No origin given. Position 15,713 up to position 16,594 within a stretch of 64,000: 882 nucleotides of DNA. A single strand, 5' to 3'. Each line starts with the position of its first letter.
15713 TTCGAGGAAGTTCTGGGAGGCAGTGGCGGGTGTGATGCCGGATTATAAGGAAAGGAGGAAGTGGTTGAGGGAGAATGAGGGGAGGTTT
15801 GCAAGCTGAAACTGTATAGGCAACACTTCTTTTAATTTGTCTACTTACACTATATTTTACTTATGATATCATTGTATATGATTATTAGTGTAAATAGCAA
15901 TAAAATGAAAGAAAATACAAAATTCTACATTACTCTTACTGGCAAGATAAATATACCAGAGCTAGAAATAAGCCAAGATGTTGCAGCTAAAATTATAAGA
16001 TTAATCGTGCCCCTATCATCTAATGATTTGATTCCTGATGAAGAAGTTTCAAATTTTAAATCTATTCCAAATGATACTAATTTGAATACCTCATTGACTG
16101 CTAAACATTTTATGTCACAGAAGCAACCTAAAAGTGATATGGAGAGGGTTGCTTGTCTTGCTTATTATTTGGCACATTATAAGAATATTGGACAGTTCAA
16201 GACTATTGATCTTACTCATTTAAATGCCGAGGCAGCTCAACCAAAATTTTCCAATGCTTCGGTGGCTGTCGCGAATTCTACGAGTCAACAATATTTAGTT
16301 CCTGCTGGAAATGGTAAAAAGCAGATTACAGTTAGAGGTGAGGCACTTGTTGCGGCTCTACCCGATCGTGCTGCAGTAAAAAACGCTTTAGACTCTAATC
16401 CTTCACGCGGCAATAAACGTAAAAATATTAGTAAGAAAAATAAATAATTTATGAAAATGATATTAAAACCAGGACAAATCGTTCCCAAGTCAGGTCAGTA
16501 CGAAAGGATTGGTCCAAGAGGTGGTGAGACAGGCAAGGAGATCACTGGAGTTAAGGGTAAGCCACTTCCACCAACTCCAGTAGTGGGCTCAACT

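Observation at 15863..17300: Tightly coupled three-gene operon (unknown, YjzC-like, DUF3800) next to an R-M system: candidate defence module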

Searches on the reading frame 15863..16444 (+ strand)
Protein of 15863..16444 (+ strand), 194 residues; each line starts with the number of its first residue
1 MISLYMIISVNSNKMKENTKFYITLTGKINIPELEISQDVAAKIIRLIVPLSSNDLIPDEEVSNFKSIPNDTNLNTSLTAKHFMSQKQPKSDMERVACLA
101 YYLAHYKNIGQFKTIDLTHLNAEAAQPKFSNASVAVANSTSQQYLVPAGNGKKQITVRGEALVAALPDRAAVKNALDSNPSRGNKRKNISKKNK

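Call 4: search_protein_families(library=pfam, proteins=[window:15863-16444:+], max_evalue=0.1)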
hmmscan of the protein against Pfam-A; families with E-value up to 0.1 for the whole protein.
window:15863-16444:+ (194 aa): 0 families

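Call 5: search_protein_families(library=padloc, proteins=[window:15863-16444:+], max_evalue=0.1)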
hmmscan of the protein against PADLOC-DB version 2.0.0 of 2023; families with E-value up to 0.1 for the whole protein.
window:15863-16444:+ (194 aa): 0 families

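Call 6: search_protein_families(library=ncbifam, proteins=[window:15863-16444:+], max_evalue=0.1)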
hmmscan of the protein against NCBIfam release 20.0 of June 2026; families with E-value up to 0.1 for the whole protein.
window:15863-16444:+ (194 aa): 1 family
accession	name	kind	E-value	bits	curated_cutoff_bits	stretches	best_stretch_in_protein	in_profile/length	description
NF038264.1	kinase_SiaB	equivalog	0.024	14.4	225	1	92-173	45-117/176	biofilm regulation protein kinase SiaB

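Call 8: search_protein_families(library=phrogs, proteins=[window:15863-16444:+], max_evalue=0.1)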
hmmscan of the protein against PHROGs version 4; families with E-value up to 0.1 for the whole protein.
window:15863-16444:+ (194 aa): 0 families

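Call 17: find_homologous_proteins(query=window:15863-16444:+)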
Query window:15863-16444:+ (194 aa): 201 proteins with E <= 0.001 among 465 candidates; the best 120 are listed.
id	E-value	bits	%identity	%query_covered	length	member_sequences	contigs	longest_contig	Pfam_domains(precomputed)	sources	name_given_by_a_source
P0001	8.9e-110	382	100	93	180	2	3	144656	-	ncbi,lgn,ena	ncbi:MAG: hypothetical protein AAB610_00085 [Patescibacteria group bacterium]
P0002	1.3e-68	248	67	93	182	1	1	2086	-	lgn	-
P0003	1.0e-67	245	68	87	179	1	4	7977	-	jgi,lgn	-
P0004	3.8e-59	217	58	87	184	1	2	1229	-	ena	-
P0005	7.3e-56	207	57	87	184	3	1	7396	-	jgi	-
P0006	2.5e-53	199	58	93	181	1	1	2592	-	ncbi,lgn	-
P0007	3.2e-53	198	57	87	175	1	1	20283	-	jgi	jgi:hypothetical protein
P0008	4.6e-53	198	55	88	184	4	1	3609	-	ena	-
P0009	7.0e-53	197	53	90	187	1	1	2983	-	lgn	-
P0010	8.0e-53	197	55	91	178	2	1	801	-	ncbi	-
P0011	2.9e-52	195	56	93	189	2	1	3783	-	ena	-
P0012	9.2e-52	193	55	93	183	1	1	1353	-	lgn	-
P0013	1.0e-51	193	54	94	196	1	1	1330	-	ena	-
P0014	9.2e-50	187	55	93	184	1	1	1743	-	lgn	-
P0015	5.6e-49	184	55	89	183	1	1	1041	-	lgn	-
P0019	5.6e-46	175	53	93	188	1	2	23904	-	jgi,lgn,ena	jgi:hypothetical protein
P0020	9.6e-46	174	55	84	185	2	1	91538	-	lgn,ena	-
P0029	2.5e-32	130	56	63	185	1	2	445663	-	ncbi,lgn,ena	-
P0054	2.5e-30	124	52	62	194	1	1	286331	-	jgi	jgi:hypothetical protein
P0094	3.4e-28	117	49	62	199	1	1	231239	-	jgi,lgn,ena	-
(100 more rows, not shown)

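Call 18: find_encoding_contigs(protein=P0029, flank=6000, max_places=3)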
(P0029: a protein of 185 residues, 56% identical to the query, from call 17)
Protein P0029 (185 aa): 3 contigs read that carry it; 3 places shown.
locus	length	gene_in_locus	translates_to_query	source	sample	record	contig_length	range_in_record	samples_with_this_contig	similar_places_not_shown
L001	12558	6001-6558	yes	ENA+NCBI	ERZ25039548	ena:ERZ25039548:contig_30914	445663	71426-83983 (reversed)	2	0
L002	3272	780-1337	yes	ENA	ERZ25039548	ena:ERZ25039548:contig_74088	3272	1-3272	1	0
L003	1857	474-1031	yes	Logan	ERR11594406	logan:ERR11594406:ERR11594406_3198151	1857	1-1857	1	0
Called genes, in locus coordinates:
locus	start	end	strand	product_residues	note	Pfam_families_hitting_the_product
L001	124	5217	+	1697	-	-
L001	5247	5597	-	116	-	PF07883:Cupin_2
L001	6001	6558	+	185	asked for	-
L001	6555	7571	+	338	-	PF06564:CBP_BcsQ (weak), PF10609:ParA, PF13614:AAA_31, PF00142:Fer4_NifH (weak), PF01656:CbiA, PF02374:ArsA_ATPase (weak)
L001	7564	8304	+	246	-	PF04607:RelA_SpoT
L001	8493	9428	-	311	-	PF04333:MlaA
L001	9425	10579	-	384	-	-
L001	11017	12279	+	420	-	-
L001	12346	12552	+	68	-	PF04102:SlyX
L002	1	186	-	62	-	?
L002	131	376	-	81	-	PF07883:Cupin_2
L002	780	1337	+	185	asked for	-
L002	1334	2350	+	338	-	PF06564:CBP_BcsQ (weak), PF10609:ParA, PF13614:AAA_31, PF00142:Fer4_NifH (weak), PF01656:CbiA, PF02374:ArsA_ATPase (weak)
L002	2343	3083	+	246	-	PF04607:RelA_SpoT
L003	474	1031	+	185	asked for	-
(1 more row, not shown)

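Call 19: find_encoding_contigs(protein=P0020, flank=6000, max_places=3)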
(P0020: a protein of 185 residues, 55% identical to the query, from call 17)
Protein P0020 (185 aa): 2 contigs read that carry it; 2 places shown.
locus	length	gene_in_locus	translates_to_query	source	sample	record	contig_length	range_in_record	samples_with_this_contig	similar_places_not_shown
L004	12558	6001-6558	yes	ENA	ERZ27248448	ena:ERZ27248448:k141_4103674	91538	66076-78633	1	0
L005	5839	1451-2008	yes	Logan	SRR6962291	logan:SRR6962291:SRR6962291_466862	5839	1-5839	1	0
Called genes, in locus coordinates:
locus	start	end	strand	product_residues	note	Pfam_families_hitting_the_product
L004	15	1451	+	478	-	PF00478:IMPDH, PF00571:CBS, PF03060:NMO (weak), PF01070:FMN_dh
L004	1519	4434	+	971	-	PF00932:LTD, PF00801:PKD (weak), PF18911:PKD_4, PF00932:LTD, PF01336:tRNA_anti-codon (faint)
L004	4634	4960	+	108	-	-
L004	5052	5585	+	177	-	PF01844:HNH (weak), PF14279:HNH_5 (weak)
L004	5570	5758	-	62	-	-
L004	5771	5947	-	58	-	-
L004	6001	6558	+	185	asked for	-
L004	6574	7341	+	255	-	-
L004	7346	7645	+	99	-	PF21784:Bflower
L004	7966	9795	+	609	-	PF00270:DEAD, PF04851:ResIII (weak), PF00271:Helicase_C, PF16124:RecQ_Zn_bind, PF09382:RQC, PF00570:HRDC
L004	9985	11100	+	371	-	-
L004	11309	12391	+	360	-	PF13784:Fic_N, PF02661:Fic, PF21248:SoFic-like_C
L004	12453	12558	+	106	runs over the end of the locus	PF00583:Acetyltransf_1, PF13302:Acetyltransf_3 (weak), PF13420:Acetyltransf_4 (weak), PF13508:Acetyltransf_7, PF13673:Acetyltransf_10, PF17013:Acetyltransf_15 (weak), PF08445:FR47 (weak), PF13880:Acetyltransf_13 (faint)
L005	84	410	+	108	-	-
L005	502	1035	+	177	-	PF01844:HNH (weak), PF14279:HNH_5 (weak)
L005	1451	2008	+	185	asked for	-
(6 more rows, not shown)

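Call 20: find_encoding_contigs(protein=P0054, flank=6000, max_places=3)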
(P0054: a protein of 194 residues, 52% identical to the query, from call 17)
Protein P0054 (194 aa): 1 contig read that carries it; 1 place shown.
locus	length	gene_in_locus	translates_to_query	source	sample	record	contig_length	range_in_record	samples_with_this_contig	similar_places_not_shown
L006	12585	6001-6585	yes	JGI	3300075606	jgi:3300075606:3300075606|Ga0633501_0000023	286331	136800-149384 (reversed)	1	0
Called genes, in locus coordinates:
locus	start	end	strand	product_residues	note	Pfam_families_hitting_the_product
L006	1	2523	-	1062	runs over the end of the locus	PF13620:CarboxypepD_reg, PF13715:CarbopepD_reg_2, PF17210:SdrD_B (weak), PF07715:Plug (faint), PF25183:OMP_b-brl_4, PF00593:TonB_dep_Rec_b-barrel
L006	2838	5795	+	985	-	PF00330:Aconitase, PF00694:Aconitase_C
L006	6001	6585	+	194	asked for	-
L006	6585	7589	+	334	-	PF10609:ParA, PF00142:Fer4_NifH, PF01656:CbiA, PF02374:ArsA_ATPase, PF13614:AAA_31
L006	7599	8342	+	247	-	PF04607:RelA_SpoT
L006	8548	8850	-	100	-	-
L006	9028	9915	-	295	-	PF19459:DUF5996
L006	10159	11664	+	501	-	PF00171:Aldedh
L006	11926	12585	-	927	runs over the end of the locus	PF13620:CarboxypepD_reg, PF13715:CarbopepD_reg_2, PF17210:SdrD_B (weak), PF22904:NOMO1-like_2nd (weak), PF07715:Plug, PF00593:TonB_dep_Rec_b-barrel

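Call 22: find_encoding_contigs(protein=P0094, flank=5000, max_places=2)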
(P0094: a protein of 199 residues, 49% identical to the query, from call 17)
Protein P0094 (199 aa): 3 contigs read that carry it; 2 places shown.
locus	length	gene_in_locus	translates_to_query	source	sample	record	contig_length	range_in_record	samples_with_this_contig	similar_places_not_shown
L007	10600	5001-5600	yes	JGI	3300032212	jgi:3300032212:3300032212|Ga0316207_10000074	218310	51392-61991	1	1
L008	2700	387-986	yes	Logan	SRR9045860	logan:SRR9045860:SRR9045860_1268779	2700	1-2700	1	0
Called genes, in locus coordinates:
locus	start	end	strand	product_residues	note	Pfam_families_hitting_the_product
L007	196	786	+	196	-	PF07589:PEP_exosort_dom (weak)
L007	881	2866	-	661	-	PF00289:Biotin_carb_N, PF01071:GARS_A (weak), PF02222:ATP-grasp (weak), PF02786:CPSase_L_D2, PF07478:Dala_Dala_lig_C, PF02785:Biotin_carb_C, PF18140:PCC_BT, PF00364:Biotin_lipoyl, +1 more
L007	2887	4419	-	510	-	PF01039:Carboxyl_trans, PF03255:ACCA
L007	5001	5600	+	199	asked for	-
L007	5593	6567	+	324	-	PF00142:Fer4_NifH, PF02374:ArsA_ATPase, PF06564:CBP_BcsQ (faint), PF10609:ParA, PF13614:AAA_31, PF01656:CbiA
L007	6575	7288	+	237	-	PF04607:RelA_SpoT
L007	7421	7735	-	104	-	-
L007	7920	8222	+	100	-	-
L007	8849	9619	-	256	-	PF00072:Response_reg (weak)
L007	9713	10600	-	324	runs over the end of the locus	PF08240:ADH_N, PF00107:ADH_zinc_N, PF13602:ADH_zinc_N_2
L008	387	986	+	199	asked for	-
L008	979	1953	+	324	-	PF00142:Fer4_NifH, PF02374:ArsA_ATPase, PF06564:CBP_BcsQ (faint), PF10609:ParA, PF13614:AAA_31, PF01656:CbiA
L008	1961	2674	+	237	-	PF04607:RelA_SpoT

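Call 23: find_encoding_contigs(protein=P0007, flank=5000, max_places=2)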
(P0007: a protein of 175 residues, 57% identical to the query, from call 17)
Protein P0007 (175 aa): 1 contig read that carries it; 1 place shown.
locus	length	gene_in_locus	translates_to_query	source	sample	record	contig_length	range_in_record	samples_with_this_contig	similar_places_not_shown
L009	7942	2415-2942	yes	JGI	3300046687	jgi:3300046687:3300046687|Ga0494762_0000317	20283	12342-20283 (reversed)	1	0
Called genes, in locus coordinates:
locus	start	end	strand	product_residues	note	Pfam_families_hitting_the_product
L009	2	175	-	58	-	?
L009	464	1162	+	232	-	-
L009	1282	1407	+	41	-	-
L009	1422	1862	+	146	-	PF02381:MraZ (weak)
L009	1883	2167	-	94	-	-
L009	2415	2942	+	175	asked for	-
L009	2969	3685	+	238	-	-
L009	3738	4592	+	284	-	-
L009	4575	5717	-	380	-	PF00145:DNA_methylase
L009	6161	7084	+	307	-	PF10672:Methyltrans_SAM (weak)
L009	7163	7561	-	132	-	PF00072:Response_reg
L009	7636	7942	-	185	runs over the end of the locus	-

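Call 24: find_encoding_contigs(protein=P0019, flank=5000, max_places=2)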
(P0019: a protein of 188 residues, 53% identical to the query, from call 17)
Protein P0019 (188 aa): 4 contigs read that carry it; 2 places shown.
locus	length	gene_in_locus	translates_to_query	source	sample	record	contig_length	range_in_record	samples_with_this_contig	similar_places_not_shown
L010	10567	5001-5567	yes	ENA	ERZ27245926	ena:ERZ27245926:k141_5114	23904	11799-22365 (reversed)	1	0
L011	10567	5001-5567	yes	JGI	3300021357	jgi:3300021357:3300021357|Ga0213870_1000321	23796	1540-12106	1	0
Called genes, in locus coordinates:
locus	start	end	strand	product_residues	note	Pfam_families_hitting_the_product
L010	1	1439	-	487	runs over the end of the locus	PF00239:Resolvase, PF07508:Recombinase, PF13408:Zn_ribbon_recom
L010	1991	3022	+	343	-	-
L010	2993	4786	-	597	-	PF02384:N6_Mtase, PF01170:UPF0020 (faint), PF13847:Methyltransf_31, PF07669:Eco57I, PF12950:TaqI_C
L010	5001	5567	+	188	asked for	-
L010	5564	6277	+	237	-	-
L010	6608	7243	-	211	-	-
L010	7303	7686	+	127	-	-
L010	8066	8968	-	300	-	-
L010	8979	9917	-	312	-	PF01180:DHO_dh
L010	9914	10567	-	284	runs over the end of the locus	PF02653:BPD_transp_2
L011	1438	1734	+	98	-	-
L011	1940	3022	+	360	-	-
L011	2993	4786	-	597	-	PF02384:N6_Mtase, PF01170:UPF0020 (faint), PF13847:Methyltransf_31, PF07669:Eco57I, PF12950:TaqI_C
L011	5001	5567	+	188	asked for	-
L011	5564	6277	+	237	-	-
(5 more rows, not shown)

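Call 25: search_protein_families(library=pfam, proteins=[L004:6574-7338:+, L009:2969-3682:+, L010:5564-6274:+, L009:3738-4589:+, L004:7346-7642:+, L001:6555-7568:+, L001:7564-8301:+, L010:1991-3019:+], max_evalue=0.1)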
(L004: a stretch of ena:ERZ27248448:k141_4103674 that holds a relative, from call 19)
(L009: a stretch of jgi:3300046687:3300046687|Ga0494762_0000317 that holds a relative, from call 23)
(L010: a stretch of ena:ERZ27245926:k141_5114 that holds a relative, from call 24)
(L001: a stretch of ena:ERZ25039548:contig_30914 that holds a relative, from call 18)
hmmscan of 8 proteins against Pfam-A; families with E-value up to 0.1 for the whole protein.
L004:6574-7338:+ (255 aa): 2 families
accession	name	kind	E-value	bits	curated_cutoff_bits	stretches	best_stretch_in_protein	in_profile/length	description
PF25273.1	DUF7869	-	0.031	14.3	26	1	10-34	54-78/192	Domain of unknown function (DUF7869)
PF06224.18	AlkZ-like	-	0.078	13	25.9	0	183-237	170-225/329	DNA glycosylase AlkZ-like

L009:2969-3682:+ (238 aa): 1 family
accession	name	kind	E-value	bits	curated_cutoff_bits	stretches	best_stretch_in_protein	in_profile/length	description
PF13091.12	PLDc_2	-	0.027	14.7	27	1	121-205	12-100/132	PLD-like domain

L010:5564-6274:+ (237 aa): 3 families
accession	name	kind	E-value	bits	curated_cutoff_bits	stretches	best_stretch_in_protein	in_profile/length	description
PF13091.12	PLDc_2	-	0.024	14.9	27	1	119-231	11-132/132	PLD-like domain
PF05797.17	Rep_4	-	0.066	13.7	27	0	95-157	5-67/108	Yeast trans-acting factor (REP1/REP2)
PF19110.5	DUF5797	-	0.091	12.9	25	0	175-218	34-77/163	Family of unknown function (DUF5797)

L009:3738-4589:+ (284 aa): 1 family
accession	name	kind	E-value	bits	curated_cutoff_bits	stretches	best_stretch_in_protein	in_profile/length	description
PF12728.13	HTH_17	-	0.0011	19.7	27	1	10-58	3-49/51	Helix-turn-helix domain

L004:7346-7642:+ (99 aa): 4 families
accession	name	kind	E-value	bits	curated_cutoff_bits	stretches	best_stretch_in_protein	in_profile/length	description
PF21784.3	Bflower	-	7.9e-11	42.8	25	1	4-81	2-81/116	4-fold beta flower protein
PF21785.3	Bflower_2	-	1.2e-05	25.6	38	1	4-62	35-93/112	5-fold beta-flower protein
PF01391.23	Collagen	-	6.6e-05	23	27.2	1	61-84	32-55/60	Collagen triple helix repeat (20 copies)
PF19306.5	WH_Lhr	-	0.044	13.6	27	1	20-61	97-137/168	Large helicase-related protein, winged helix domain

L001:6555-7568:+ (338 aa): 13 families
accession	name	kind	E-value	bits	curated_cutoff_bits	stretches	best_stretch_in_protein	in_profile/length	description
PF13614.12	AAA_31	-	4.4e-28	98.8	27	1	12-203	2-166/177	AAA domain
PF01656.29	CbiA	-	4.6e-17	62.6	25.4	1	15-193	2-54/125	CobQ/CobB/MinD/ParA nucleotide binding domain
PF10609.15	ParA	-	1.2e-07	31.8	27.1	1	14-49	6-41/246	NUBPL iron-transfer P-loop NTPase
PF02374.21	ArsA_ATPase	-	2.1e-07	30.9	24.3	1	15-56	4-45/305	Anion-transporting ATPase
PF00142.24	Fer4_NifH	-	3.9e-07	30.2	25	1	19-69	7-57/271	4Fe-4S iron sulfur cluster binding proteins, NifH/frxC family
PF06564.18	CBP_BcsQ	-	5.5e-06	26.5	21.3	1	13-51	3-41/234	Cellulose biosynthesis protein BcsQ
PF09140.17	MipZ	-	0.0003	20.6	20.7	1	15-57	4-47/262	ATPase MipZ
PF07015.17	VirC1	-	0.00057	19.7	24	1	17-75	7-65/231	VirC1 protein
PF13481.12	AAA_25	-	0.0018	18.4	27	1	11-45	32-65/195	AAA domain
PF24404.1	nSTAND_NTPase7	-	0.0035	16.8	27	1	10-97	10-103/399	Novel STAND NTPase 7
PF25199.1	nSTAND_NTPase5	-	0.01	16.1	34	1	9-50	38-80/145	Novel STAND NTPase 5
PF03029.23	ATP_bind_1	-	0.015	15.5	27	1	22-65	6-49/240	Conserved hypothetical ATP binding protein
PF03308.22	MeaB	-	0.062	12.7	23.1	1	7-55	29-76/273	Methylmalonyl Co-A mutase-associated GTPase MeaB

L001:7564-8301:+ (246 aa): 1 family
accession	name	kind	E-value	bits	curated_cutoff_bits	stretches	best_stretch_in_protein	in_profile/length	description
PF04607.23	RelA_SpoT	-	1.5e-14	54.7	27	1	55-198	1-111/113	Region found in RelA / SpoT proteins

L010:1991-3019:+ (343 aa): 0 families

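Call 28: search_solved_structures(query=A2, max_evalue=10, show_alignments=2)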
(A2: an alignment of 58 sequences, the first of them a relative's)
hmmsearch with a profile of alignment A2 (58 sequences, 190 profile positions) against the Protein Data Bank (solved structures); distinct sequences matched with E-value up to 10: 2.
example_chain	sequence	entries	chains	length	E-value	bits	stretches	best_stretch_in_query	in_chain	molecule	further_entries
7upp_A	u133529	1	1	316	0.0084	19.1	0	155-179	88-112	DHT03 protein A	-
7upp_B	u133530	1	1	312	0.086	15.8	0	155-179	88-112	DHT03 protein B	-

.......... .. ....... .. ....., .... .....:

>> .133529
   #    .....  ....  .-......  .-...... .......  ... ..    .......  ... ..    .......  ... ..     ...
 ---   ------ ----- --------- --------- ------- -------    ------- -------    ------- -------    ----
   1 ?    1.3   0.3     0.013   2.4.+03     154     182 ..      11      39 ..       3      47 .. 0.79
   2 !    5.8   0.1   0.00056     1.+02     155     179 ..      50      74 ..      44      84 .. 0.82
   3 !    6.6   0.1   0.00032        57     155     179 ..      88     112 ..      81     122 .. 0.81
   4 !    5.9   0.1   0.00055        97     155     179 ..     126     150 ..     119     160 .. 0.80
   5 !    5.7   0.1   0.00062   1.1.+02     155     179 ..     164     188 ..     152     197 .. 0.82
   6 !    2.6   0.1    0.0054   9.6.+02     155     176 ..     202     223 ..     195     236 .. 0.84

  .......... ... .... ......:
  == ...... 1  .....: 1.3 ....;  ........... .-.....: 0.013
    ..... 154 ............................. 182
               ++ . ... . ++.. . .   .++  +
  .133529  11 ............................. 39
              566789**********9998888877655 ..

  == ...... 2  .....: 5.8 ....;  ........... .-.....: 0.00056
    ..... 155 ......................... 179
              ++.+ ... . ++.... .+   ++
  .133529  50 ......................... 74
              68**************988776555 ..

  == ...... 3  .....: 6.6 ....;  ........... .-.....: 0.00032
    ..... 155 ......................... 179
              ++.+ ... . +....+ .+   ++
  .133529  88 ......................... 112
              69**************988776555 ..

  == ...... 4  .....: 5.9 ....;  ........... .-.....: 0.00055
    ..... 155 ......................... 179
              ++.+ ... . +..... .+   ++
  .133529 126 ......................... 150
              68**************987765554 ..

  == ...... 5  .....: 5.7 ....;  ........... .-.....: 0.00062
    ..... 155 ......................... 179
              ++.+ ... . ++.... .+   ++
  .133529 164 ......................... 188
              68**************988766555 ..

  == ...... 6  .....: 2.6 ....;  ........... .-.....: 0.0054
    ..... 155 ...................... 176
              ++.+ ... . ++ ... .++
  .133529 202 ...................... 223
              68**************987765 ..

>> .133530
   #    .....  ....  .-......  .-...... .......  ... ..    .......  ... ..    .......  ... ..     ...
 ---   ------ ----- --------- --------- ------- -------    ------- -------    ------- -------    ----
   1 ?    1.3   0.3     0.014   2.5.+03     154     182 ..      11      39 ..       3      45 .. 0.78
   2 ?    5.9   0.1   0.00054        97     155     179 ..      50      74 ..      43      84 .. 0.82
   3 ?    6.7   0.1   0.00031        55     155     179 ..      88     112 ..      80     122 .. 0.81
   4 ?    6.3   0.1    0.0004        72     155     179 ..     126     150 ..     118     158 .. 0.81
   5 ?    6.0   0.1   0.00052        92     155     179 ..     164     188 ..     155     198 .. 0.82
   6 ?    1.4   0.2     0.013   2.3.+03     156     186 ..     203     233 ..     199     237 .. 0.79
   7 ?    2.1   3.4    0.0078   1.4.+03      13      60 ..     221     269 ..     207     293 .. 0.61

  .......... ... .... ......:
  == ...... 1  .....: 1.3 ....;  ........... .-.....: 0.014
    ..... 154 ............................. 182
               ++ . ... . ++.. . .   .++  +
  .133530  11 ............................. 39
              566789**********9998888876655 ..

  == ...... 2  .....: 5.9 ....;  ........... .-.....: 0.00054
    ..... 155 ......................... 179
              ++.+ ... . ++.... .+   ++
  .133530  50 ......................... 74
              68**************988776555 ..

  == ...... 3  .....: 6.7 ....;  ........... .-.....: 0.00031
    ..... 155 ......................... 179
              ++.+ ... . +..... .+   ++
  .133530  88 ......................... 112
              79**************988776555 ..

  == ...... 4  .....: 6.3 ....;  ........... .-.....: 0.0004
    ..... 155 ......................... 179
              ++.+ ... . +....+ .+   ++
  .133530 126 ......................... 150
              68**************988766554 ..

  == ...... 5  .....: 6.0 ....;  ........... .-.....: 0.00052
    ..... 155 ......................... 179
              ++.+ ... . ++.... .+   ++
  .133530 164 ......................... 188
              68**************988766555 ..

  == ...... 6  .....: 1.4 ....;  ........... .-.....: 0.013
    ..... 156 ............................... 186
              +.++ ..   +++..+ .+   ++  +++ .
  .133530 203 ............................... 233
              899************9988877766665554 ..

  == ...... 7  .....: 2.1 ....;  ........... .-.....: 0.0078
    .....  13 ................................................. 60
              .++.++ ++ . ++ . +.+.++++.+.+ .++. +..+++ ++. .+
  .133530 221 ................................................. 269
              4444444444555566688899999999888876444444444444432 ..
